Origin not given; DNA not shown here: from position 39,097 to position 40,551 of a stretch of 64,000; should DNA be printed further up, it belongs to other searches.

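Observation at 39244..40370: IleRS-like protein carries a ~375-aa C-terminal extension: two (HhH)2 modules plus a DUF835 (KaiC-derived) domain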

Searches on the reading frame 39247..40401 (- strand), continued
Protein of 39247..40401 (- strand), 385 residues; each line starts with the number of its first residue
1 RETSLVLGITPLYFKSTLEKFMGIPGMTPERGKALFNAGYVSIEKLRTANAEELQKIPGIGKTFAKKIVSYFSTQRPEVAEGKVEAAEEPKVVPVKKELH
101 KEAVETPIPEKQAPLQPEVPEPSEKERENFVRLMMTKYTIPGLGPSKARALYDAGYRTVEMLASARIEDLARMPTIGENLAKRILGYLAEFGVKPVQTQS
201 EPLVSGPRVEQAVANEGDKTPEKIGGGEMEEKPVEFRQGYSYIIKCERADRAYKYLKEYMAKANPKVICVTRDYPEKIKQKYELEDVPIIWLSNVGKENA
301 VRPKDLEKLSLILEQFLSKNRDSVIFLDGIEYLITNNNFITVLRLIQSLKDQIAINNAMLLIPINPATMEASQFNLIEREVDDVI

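Call 54: search_protein_families(library=pfam, proteins=[P0259, P0243, P0257, P0269, P0288, P0305, P0341, P0366], max_evalue=0.00001)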
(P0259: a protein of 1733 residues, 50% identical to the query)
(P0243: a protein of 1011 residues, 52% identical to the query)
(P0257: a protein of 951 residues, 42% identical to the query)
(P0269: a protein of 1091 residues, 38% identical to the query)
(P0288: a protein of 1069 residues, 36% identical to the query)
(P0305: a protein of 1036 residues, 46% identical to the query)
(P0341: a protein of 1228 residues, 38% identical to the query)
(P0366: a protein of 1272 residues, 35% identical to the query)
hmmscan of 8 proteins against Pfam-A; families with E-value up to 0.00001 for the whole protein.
P0259 (1733 aa): 5 families
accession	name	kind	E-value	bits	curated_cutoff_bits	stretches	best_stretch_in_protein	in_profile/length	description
PF00133.28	tRNA-synt_1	-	2.2e-122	409.3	22.7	1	151-792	2-412/414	tRNA synthetases class I (I, L, M and V)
PF05763.18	DUF835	-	3.7e-36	124.3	33.1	1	1592-1724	3-135/136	Protein of unknown function (DUF835)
PF08264.19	Anticodon_1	-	1.4e-31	109.8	25.1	1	842-989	1-146/148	Anticodon-binding domain of tRNA ligase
PF09334.17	tRNA-synt_1g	-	9.5e-22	77.7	20.1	2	678-800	244-373/391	tRNA synthetases class I (M)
PF19302.4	DUF5915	-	5.3e-15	55.9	27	1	1010-1206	4-194/195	Domain of unknown function (DUF5915)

P0243 (1011 aa): 6 families
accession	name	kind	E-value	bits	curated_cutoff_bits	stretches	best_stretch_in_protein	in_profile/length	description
PF00133.28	tRNA-synt_1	-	6.5e-42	144.2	22.7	1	1-167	243-406/414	tRNA synthetases class I (I, L, M and V)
PF05763.18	DUF835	-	4.6e-36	124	33.1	1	872-1005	3-135/136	Protein of unknown function (DUF835)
PF08264.19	Anticodon_1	-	2.5e-34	118.7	25.1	1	223-370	1-146/148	Anticodon-binding domain of tRNA ligase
PF19302.4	DUF5915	-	1.4e-27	97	27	1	391-586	4-192/195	Domain of unknown function (DUF5915)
PF09334.17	tRNA-synt_1g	-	1e-09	38.1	20.1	1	59-179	244-371/391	tRNA synthetases class I (M)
PF14520.12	HHH_5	-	7.2e-06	26.8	27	0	599-648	5-54/57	Helix-hairpin-helix domain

P0257 (951 aa): 8 families
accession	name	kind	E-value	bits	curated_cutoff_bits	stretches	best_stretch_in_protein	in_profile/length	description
PF00133.28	tRNA-synt_1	-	1.4e-63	215.5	22.7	1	30-269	184-413/414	tRNA synthetases class I (I, L, M and V)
PF08264.19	Anticodon_1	-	1.6e-35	122.6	25.1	1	317-463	1-145/148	Anticodon-binding domain of tRNA ligase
PF05763.18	DUF835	-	3.7e-33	114.6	33.1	1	812-944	3-136/136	Protein of unknown function (DUF835)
PF19302.4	DUF5915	-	3.2e-20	72.9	27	1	484-679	3-192/195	Domain of unknown function (DUF5915)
PF09334.17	tRNA-synt_1g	-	6.3e-15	55.3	20.1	1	155-278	245-376/391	tRNA synthetases class I (M)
PF14520.12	HHH_5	-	3.3e-07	31.1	27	1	691-743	4-56/57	Helix-hairpin-helix domain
PF01406.26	tRNA-synt_1e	-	1.2e-06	28.5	27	1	205-277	229-299/301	tRNA synthetases class I (C) catalytic domain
PF01921.24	tRNA-synt_1f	-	8.7e-06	25.3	27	0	212-276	266-327/360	tRNA synthetases class I (K)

P0269 (1091 aa): 5 families
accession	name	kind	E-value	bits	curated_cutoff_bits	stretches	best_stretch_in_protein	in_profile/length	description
PF05763.18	DUF835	-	4.2e-32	111.2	33.1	1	951-1083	3-135/136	Protein of unknown function (DUF835)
PF19302.4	DUF5915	-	2.3e-13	50.5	27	1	582-772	4-192/195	Domain of unknown function (DUF5915)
PF08264.19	Anticodon_1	-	2.6e-11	44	25.1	1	436-561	2-145/148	Anticodon-binding domain of tRNA ligase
PF12773.13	DZR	-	1.7e-06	28.5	27.3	0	242-313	11-45/45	Double zinc ribbon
PF17032.10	Zn_ribbon_15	-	3.6e-06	28.1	28.9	0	242-313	36-73/73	zinc-ribbon family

P0288 (1069 aa): 5 families
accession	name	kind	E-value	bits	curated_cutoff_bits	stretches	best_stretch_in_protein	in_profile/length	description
PF05763.18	DUF835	-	4.8e-28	98.1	33.1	1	940-1066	10-136/136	Protein of unknown function (DUF835)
PF08264.19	Anticodon_1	-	2.1e-13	50.8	25.1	1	465-591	1-144/148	Anticodon-binding domain of tRNA ligase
PF19302.4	DUF5915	-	2e-11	44.2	27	1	611-802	2-191/195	Domain of unknown function (DUF5915)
PF14520.12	HHH_5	-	3.5e-09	37.4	27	1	816-867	5-56/57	Helix-hairpin-helix domain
PF00133.28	tRNA-synt_1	-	5.7e-06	25.8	22.7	0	80-469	134-194/414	tRNA synthetases class I (I, L, M and V)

P0305 (1036 aa): 1 family
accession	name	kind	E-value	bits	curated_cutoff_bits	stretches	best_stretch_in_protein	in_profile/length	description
PF05763.18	DUF835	-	1.4e-34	119.2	33.1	1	900-1030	4-135/136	Protein of unknown function (DUF835)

P0341 (1228 aa): 5 families
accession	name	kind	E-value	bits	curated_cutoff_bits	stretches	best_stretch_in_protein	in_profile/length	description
PF00133.28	tRNA-synt_1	-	2.8e-118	395.7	22.7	1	19-631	3-406/414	tRNA synthetases class I (I, L, M and V)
PF08264.19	Anticodon_1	-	9.2e-37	126.6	25.1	1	688-835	1-146/148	Anticodon-binding domain of tRNA ligase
PF05763.18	DUF835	-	1.4e-30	106.2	33.1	1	1092-1223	3-135/136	Protein of unknown function (DUF835)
PF09334.17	tRNA-synt_1g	-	2.3e-19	69.9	20.1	1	48-195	8-136/391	tRNA synthetases class I (M)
PF19302.4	DUF5915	-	3.8e-15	56.4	27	1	854-1051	2-194/195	Domain of unknown function (DUF5915)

P0366 (1272 aa): 7 families
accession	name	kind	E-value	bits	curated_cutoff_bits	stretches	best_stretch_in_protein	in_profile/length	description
PF13620.12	CarboxypepD_reg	-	2.7e-33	114.6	32.3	3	302-385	1-82/82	Carboxypeptidase regulatory-like domain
PF05763.18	DUF835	-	7.5e-33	113.6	33.1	1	1146-1272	4-129/136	Protein of unknown function (DUF835)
PF13715.12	CarbopepD_reg_2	-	5.8e-16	58.7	32.2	0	216-296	1-79/88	CarboxypepD_reg-like domain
PF18911.6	PKD_4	-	7.8e-12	45.5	27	1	886-968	2-85/85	PKD domain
PF07210.18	DUF1416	-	1.2e-07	31.9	23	0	30-95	14-77/97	Protein of unknown function (DUF1416)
PF19077.6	Big_13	-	1e-06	29.6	27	0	806-884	26-101/102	Bacterial Ig-like domain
PF00801.26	PKD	-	6.1e-06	26.6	23.5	1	895-963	8-76/80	PKD domain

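Call 57: find_encoding_contigs(protein=P0249, flank=8000, max_places=3)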
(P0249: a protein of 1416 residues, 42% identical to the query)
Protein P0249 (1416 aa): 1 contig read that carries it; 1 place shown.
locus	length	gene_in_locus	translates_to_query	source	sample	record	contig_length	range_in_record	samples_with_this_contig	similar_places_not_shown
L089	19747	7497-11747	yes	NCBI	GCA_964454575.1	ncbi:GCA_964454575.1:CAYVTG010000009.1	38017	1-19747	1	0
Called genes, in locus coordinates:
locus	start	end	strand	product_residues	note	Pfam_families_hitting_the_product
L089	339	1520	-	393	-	PF00266:Aminotran_5, PF00155:Aminotran_1_2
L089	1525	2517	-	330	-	PF00899:ThiF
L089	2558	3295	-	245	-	PF02678:Pirin, PF17954:Pirin_C_2 (weak), PF05726:Pirin_C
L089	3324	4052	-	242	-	PF20565:DUF6775, PF22529:DUF7001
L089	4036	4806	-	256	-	PF01946:Thi4, PF00890:FAD_binding_2 (weak), PF01266:DAO, PF01494:FAD_binding_3 (weak), PF03486:HI0933_like, PF07992:Pyr_redox_2 (weak), PF12831:FAD_oxidored, PF13450:NAD_binding_8, +1 more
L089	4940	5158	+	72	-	-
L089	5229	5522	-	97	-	-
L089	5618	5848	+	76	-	PF01455:HupF_HypC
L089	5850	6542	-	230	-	PF13483:Lactamase_B_3, PF12706:Lactamase_B_2 (faint)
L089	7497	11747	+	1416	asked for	PF00133:tRNA-synt_1, PF10391:DNA_pol_lambd_f (faint), PF09334:tRNA-synt_1g (weak), PF08264:Anticodon_1, PF19302:DUF5915, PF14520:HHH_5, PF05763:DUF835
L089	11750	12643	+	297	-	PF01210:NAD_Gly3P_dh_N, PF02558:ApbA, PF08546:ApbA_C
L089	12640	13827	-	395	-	PF00919:UPF0004, PF04055:Radical_SAM, PF01938:TRAM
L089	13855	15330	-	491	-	PF01943:Polysacc_synt (faint), PF03023:MurJ (weak), PF01554:MatE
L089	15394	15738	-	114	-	-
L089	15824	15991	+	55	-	-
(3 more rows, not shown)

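Call 58: find_encoding_contigs(protein=P0246, flank=8000, max_places=3)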
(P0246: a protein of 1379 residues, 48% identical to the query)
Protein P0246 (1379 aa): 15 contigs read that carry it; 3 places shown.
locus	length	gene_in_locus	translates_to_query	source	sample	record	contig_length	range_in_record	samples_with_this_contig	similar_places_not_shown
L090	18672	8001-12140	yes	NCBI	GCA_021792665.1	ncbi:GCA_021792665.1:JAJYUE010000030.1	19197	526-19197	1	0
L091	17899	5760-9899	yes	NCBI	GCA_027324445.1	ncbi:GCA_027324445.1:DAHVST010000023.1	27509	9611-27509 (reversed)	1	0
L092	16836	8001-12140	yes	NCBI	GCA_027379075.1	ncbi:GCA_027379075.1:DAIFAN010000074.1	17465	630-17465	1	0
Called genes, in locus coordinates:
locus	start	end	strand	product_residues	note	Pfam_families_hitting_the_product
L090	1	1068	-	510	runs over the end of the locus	-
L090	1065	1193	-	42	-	-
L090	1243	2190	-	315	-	PF13276:HTH_21, PF00665:rve, PF13683:rve_3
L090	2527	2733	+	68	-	PF07592:DDE_Tnp_ISAZ013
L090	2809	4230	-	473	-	PF13173:AAA_14, PF13635:DUF4143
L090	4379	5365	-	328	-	PF03144:GTP_EFTU_D2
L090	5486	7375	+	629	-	PF01702:TGT, PF14810:TGT_C2, PF01472:PUA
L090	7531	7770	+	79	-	-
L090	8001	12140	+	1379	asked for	PF00133:tRNA-synt_1, PF08264:Anticodon_1, PF19302:DUF5915, PF14520:HHH_5, PF05763:DUF835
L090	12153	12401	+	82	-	PF01037:AsnC_trans_reg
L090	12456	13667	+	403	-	PF02771:Acyl-CoA_dh_N, PF02770:Acyl-CoA_dh_M, PF00441:Acyl-CoA_dh_1, PF08028:Acyl-CoA_dh_2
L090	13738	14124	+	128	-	PF11433:DUF3198 (weak)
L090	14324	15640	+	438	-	PF00202:Aminotran_3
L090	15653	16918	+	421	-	PF01676:Metalloenzyme, PF10143:PhosphMutase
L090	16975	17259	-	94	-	PF12797:Fer4_2 (faint), PF13237:Fer4_10 (weak), PF14697:Fer4_21 (faint), PF12838:Fer4_7 (weak), PF13187:Fer4_9 (weak)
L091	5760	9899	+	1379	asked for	PF00133:tRNA-synt_1, PF08264:Anticodon_1, PF19302:DUF5915, PF14520:HHH_5, PF05763:DUF835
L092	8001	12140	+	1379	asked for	PF00133:tRNA-synt_1, PF08264:Anticodon_1, PF19302:DUF5915, PF14520:HHH_5, PF05763:DUF835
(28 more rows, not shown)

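Call 60: list_cluster_members(proteins=[P0246, P0249, P0241, P0146, P0121, P0122])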
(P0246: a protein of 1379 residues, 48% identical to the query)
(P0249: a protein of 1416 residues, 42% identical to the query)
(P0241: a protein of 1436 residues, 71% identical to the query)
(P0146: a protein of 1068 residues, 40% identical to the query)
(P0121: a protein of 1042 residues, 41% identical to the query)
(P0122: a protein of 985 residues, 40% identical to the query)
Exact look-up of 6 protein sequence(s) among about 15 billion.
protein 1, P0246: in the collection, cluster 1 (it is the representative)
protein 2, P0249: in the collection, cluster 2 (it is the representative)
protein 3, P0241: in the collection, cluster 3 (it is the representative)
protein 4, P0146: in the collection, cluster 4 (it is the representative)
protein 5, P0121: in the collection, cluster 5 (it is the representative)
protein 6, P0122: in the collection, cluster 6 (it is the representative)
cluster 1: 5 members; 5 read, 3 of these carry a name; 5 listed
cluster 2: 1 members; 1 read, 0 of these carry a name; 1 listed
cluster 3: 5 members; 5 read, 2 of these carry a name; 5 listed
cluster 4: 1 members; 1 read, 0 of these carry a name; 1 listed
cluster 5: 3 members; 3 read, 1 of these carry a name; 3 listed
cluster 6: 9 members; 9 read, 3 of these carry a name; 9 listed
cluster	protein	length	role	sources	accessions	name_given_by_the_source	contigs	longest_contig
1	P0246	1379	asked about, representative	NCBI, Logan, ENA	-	-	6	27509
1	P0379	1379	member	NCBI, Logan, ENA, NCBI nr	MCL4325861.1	MAG: class I tRNA ligase family protein [Candidatus Thermoplasmatota archaeon] | class I tRNA ligase family protein [Candidatus Thermoplasmatota archaeon]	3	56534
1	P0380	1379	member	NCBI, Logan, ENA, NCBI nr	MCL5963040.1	MAG: class I tRNA ligase family protein [Candidatus Thermoplasmatota archaeon] | class I tRNA ligase family protein [Candidatus Thermoplasmatota archaeon]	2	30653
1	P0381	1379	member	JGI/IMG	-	isoleucyl-tRNA synthetase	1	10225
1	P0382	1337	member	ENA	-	-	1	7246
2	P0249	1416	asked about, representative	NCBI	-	-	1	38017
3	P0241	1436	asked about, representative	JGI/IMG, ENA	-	-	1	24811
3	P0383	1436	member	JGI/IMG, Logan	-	isoleucyl-tRNA synthetase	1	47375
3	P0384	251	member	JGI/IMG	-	hypothetical protein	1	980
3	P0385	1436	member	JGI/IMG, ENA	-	-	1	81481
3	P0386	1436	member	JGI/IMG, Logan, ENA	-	-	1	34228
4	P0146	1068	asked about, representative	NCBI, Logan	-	-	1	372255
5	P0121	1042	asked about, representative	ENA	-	-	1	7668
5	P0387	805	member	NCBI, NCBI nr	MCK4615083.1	MAG: isoleucine--tRNA ligase, partial [Thermoplasmata archaeon] | isoleucine--tRNA ligase [Thermoplasmata archaeon]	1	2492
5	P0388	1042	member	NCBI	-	-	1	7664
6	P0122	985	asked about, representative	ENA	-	-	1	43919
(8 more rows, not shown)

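Call 63: search_protein_families(library=ncbifam, proteins=[L044:2845-7020:+, L039:2911-6969:+, P0246, P0241], max_evalue=1e-10)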
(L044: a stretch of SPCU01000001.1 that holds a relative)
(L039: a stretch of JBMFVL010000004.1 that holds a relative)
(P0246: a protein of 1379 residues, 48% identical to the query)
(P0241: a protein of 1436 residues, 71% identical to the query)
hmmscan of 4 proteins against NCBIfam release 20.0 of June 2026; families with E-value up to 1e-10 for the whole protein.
L044:2845-7020:+ (1392 aa): 15 families
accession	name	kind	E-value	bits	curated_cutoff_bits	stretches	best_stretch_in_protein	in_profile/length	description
TIGR00392.1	ileS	equivalog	2e-285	949.3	621.4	1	12-852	3-857/861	isoleucine--tRNA ligase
NF000258.1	MupB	exception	5e-186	620.5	1900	1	24-1009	12-984/1033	mupirocin-resistant isoleucine--tRNA ligase MupB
NF000257.1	MupA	exception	3.3e-183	611.1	1900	1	24-1029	12-998/1024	mupirocin-resistant isoleucine--tRNA ligase MupA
TIGR00422.1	valS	equivalog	9.4e-157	523.5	612.1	2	329-940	267-853/863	valine--tRNA ligase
NF009687.0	PRK13208.1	equivalog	5.8e-149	497.7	738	2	323-881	259-796/801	valine--tRNA ligase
NF004349.1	PRK05729.1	equivalog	3e-134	449.2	704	2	328-883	260-779/860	valine--tRNA ligase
NF040702.1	ileS_w_GNAT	exception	1.1e-131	440.6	1999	2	256-873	442-1045/1100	isoleucine--tRNA ligase, N-acetyltransferase domain-containing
NF011492.0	PRK14900.1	equivalog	1.4e-102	344.3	1783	2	329-875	277-800/1044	valine--tRNA ligase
NF000540.1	alt_ValS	exception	7.6e-75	252.4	900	2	373-870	338-825/827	valine--tRNA ligase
NF008957.0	PRK12300.1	subfamily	1.3e-61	208.7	677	2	600-872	620-860/946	leucine--tRNA ligase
TIGR00395.1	leuS_arch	equivalog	3.6e-51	174.2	648.5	2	602-858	616-816/938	leucine--tRNA ligase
TIGR00396.1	leuS_bact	equivalog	1.3e-50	172.4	548.4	2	15-203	1-170/843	leucine--tRNA ligase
TIGR00398.1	metG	equivalog_domain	9.7e-35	120.3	336.35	1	588-794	310-509/530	methionine--tRNA ligase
NF001100.0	PRK00133.1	equivalog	1.1e-25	90.4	587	1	406-827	174-538/676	methionine--tRNA ligase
NF008900.0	PRK12267.1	equivalog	1.1e-24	86.9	598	1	530-830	224-520/648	methionine--tRNA ligase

L039:2911-6969:+ (1353 aa): 10 families
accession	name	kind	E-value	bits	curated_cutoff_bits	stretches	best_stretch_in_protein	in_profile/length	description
TIGR00392.1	ileS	equivalog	1.2e-75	255.3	621.4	1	8-836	5-858/861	isoleucine--tRNA ligase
NF009687.0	PRK13208.1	equivalog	9.5e-55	186.1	738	1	335-864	278-796/801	valine--tRNA ligase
TIGR00422.1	valS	equivalog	1.8e-53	181.8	612.1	1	322-881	266-811/863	valine--tRNA ligase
NF004349.1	PRK05729.1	equivalog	2e-45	155.3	704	1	8-865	3-778/860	valine--tRNA ligase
NF000257.1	MupA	exception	2e-42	145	1900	1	101-1032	99-1015/1024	mupirocin-resistant isoleucine--tRNA ligase MupA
NF000258.1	MupB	exception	2.6e-31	108.3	1900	1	100-1016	98-1008/1033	mupirocin-resistant isoleucine--tRNA ligase MupB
NF011492.0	PRK14900.1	equivalog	2.6e-23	81.9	1783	1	597-856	539-798/1044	valine--tRNA ligase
NF040702.1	ileS_w_GNAT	exception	4.1e-20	71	1999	1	249-489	440-672/1100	isoleucine--tRNA ligase, N-acetyltransferase domain-containing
NF008957.0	PRK12300.1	subfamily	1.1e-18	66.6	677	1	582-879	617-888/946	leucine--tRNA ligase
NF000540.1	alt_ValS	exception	7.7e-12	44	900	0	588-840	571-812/827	valine--tRNA ligase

P0246 (1379 aa): 10 families
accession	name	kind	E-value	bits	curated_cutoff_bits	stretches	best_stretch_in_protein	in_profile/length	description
TIGR00392.1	ileS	equivalog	3.2e-91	306.8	621.4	1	9-847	6-859/861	isoleucine--tRNA ligase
TIGR00422.1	valS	equivalog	1.5e-64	218.4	612.1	2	307-889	251-809/863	valine--tRNA ligase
NF009687.0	PRK13208.1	equivalog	4.7e-59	200.3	738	1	316-874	259-796/801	valine--tRNA ligase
NF004349.1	PRK05729.1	equivalog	8.9e-55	186.3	704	1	307-877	245-780/860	valine--tRNA ligase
NF000257.1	MupA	exception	6.1e-44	150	1900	1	60-1024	55-1000/1024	mupirocin-resistant isoleucine--tRNA ligase MupA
NF000258.1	MupB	exception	1.2e-43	149.1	1900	1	62-1030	57-1012/1033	mupirocin-resistant isoleucine--tRNA ligase MupB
NF011492.0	PRK14900.1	equivalog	3.2e-33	114.7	1783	1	313-867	266-799/1044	valine--tRNA ligase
NF040702.1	ileS_w_GNAT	exception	1.6e-27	95.6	1999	1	255-420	447-602/1100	isoleucine--tRNA ligase, N-acetyltransferase domain-containing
NF008957.0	PRK12300.1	subfamily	3.6e-22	78.2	677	0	120-332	121-316/946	leucine--tRNA ligase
NF000540.1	alt_ValS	exception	5.3e-11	41.2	900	0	607-862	583-824/827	valine--tRNA ligase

P0241 (1436 aa): 18 families
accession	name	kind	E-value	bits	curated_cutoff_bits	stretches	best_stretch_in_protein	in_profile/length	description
TIGR00392.1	ileS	equivalog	1.5e-208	695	621.4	1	6-848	3-860/861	isoleucine--tRNA ligase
NF000258.1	MupB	exception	3e-145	485.5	1900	1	15-1029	9-1011/1033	mupirocin-resistant isoleucine--tRNA ligase MupB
NF000257.1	MupA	exception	6.9e-145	484.2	1900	1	17-1010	11-986/1024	mupirocin-resistant isoleucine--tRNA ligase MupA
TIGR00422.1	valS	equivalog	2.7e-136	455.8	612.1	2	312-919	255-839/863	valine--tRNA ligase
NF009687.0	PRK13208.1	equivalog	2.9e-121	406.1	738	2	313-866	255-788/801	valine--tRNA ligase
NF004349.1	PRK05729.1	equivalog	4.7e-116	389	704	2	313-889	250-792/860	valine--tRNA ligase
NF011492.0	PRK14900.1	equivalog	1.4e-90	304.6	1783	2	317-865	270-797/1044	valine--tRNA ligase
NF040702.1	ileS_w_GNAT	exception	3.5e-86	289.8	1999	2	264-791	456-968/1100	isoleucine--tRNA ligase, N-acetyltransferase domain-containing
NF000540.1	alt_ValS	exception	7.1e-55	186.3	900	3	541-852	515-814/827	valine--tRNA ligase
NF008957.0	PRK12300.1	subfamily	8.4e-49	166.3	677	2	8-295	3-289/946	leucine--tRNA ligase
TIGR00395.1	leuS_arch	equivalog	2.1e-41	141.9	648.5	2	13-294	2-282/938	leucine--tRNA ligase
TIGR00396.1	leuS_bact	equivalog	6.2e-41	140.4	548.4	1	10-195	2-168/843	leucine--tRNA ligase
TIGR00398.1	metG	equivalog_domain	4.4e-17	62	336.35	0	48-99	8-59/530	methionine--tRNA ligase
NF009401.0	PRK12766.1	equivalog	4.5e-16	59.2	239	0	1192-1315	15-135/238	50S ribosomal protein L32e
NF008900.0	PRK12267.1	equivalog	4.7e-15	55.1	598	0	537-805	237-502/648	methionine--tRNA ligase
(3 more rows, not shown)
